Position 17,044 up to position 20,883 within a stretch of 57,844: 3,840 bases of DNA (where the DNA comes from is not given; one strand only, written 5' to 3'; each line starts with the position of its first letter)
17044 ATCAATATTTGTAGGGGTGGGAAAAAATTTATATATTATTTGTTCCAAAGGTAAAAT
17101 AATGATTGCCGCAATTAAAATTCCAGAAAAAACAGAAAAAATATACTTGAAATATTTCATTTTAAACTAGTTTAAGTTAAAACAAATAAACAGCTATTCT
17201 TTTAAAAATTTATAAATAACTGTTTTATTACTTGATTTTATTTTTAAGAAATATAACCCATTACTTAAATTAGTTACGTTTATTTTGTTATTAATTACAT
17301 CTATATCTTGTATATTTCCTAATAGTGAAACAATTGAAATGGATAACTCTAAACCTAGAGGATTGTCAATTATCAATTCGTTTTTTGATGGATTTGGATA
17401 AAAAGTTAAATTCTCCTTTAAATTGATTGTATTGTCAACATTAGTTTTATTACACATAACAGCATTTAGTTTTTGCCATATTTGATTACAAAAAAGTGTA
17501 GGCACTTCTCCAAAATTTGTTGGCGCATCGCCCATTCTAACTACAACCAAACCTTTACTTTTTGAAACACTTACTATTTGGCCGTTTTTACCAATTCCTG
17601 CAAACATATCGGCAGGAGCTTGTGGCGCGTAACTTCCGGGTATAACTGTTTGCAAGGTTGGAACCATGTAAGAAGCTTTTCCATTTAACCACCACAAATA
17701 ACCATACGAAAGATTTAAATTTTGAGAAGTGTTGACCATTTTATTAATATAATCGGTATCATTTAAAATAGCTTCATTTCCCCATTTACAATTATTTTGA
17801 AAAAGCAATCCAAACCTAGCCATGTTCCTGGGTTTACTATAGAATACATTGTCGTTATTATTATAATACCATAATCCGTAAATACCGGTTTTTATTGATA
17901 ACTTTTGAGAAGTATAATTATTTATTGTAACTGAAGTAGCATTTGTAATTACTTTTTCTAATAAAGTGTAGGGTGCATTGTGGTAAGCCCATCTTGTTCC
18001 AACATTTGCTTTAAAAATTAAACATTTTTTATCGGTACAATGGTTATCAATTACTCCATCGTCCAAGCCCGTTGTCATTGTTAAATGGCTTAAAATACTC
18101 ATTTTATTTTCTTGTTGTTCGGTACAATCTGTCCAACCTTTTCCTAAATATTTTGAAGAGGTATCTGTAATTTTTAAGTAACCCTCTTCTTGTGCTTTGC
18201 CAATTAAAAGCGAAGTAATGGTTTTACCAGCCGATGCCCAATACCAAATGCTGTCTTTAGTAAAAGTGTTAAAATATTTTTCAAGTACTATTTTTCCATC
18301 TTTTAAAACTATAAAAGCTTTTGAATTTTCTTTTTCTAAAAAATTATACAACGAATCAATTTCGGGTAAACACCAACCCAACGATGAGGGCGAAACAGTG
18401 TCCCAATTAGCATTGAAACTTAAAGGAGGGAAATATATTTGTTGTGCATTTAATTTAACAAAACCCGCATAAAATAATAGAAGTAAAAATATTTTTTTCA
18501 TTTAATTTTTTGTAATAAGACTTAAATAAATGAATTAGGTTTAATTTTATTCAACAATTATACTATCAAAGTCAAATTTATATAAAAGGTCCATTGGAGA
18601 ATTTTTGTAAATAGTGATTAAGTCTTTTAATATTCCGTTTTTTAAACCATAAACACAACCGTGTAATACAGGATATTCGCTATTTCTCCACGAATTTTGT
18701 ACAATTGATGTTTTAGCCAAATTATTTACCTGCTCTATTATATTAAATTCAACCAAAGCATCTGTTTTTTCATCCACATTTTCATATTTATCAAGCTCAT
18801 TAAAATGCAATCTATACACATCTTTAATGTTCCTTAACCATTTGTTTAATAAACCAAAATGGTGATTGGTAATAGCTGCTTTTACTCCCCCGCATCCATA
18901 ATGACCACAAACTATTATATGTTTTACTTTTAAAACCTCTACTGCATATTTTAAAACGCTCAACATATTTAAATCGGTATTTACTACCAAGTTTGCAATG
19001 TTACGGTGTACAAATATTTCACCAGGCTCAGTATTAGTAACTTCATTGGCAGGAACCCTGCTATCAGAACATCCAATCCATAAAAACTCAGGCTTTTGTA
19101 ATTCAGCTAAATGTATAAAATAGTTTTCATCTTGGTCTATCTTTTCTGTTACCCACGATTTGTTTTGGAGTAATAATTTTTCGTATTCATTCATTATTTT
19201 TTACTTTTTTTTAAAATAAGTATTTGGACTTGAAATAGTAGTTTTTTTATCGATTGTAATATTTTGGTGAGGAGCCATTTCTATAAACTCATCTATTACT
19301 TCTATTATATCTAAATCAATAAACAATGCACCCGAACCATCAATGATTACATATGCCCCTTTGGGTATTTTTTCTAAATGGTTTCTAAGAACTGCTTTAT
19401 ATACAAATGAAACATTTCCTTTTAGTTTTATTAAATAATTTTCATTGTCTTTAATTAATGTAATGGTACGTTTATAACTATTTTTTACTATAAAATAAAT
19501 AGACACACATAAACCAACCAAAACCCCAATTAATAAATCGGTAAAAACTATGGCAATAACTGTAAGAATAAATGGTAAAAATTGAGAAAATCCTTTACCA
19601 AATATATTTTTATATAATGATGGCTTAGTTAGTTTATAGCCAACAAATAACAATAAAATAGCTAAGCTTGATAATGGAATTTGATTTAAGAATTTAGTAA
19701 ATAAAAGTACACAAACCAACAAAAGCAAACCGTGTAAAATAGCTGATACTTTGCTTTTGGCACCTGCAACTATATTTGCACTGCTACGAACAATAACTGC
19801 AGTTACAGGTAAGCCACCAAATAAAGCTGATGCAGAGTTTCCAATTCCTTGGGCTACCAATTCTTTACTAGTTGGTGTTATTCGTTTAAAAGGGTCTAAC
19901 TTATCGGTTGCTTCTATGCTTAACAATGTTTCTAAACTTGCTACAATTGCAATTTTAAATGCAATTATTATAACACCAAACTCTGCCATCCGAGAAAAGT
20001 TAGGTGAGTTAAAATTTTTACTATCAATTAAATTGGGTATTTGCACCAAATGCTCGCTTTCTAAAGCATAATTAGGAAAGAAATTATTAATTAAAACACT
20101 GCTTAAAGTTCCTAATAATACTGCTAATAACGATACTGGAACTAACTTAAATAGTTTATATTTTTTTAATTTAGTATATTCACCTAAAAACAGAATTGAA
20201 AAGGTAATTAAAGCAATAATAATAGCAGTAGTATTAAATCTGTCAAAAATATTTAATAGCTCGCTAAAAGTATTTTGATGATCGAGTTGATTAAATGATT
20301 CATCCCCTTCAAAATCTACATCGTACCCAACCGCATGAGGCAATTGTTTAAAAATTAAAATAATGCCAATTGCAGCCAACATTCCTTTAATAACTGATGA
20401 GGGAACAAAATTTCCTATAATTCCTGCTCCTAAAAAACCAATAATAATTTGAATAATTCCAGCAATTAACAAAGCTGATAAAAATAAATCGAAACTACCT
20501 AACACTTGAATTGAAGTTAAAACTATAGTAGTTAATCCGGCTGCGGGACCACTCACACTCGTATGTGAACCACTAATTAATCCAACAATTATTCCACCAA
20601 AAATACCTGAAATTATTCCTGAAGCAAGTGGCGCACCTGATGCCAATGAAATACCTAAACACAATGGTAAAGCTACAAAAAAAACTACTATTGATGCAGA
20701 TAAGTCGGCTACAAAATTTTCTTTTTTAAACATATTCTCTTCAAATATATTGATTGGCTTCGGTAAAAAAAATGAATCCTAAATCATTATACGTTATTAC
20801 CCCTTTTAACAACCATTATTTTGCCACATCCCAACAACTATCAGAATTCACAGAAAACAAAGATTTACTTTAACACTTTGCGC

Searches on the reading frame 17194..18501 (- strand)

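Call 23: search_protein_families(library=pfam, proteins=[window:17194-18501:-], max_evalue=0.01)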
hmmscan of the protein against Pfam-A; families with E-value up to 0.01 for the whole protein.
window:17194-18501:- (435 aa): 2 families
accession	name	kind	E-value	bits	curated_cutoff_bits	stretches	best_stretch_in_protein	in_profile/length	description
PF00144.29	Beta-lactamase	-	7.1e-17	62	27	1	62-204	18-175/329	Beta-lactamase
PF18962.6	Por_Secre_tail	-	1.8e-11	44.6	27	1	368-432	2-73/75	Secretion system C-terminal sorting domain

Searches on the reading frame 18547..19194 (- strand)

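Call 60: search_protein_families(library=pfam, proteins=[window:18547-19194:-], max_evalue=0.001)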
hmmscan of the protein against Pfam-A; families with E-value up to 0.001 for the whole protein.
window:18547-19194:- (215 aa): 1 family
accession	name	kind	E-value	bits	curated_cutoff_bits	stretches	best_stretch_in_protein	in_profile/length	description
PF00484.24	Pro_CA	-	2.4e-52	177.8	25.7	1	38-188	2-155/156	Carbonic anhydrase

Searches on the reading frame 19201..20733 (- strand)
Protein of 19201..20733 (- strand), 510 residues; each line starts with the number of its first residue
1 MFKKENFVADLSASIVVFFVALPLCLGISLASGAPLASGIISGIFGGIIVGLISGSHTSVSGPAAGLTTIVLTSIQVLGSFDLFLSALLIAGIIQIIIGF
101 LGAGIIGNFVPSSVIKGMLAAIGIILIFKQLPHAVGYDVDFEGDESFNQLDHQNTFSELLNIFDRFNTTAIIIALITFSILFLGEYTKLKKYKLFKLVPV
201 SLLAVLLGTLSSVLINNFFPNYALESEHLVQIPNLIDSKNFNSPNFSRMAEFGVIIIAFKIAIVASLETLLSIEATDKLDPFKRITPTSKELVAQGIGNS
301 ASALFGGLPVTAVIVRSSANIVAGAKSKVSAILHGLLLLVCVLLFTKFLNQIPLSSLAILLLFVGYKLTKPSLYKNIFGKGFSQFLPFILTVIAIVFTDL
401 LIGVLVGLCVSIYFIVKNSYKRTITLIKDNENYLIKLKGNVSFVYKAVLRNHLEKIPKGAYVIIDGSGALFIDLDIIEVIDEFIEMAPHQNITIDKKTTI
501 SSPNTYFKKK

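Call 60: search_protein_families(library=pfam, proteins=[window:19201-20733:-], max_evalue=0.001)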
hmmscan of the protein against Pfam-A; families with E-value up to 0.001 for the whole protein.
window:19201-20733:- (510 aa): 2 families
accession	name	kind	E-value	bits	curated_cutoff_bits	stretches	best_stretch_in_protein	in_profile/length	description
PF00916.26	Sulfate_transp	-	1.6e-54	185.6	23.2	1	7-380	1-369/380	Sulfate permease family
PF16983.11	MFS_MOT1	-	4.5e-05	24.2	30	1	288-368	29-111/111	Molybdate transporter of MFS superfamily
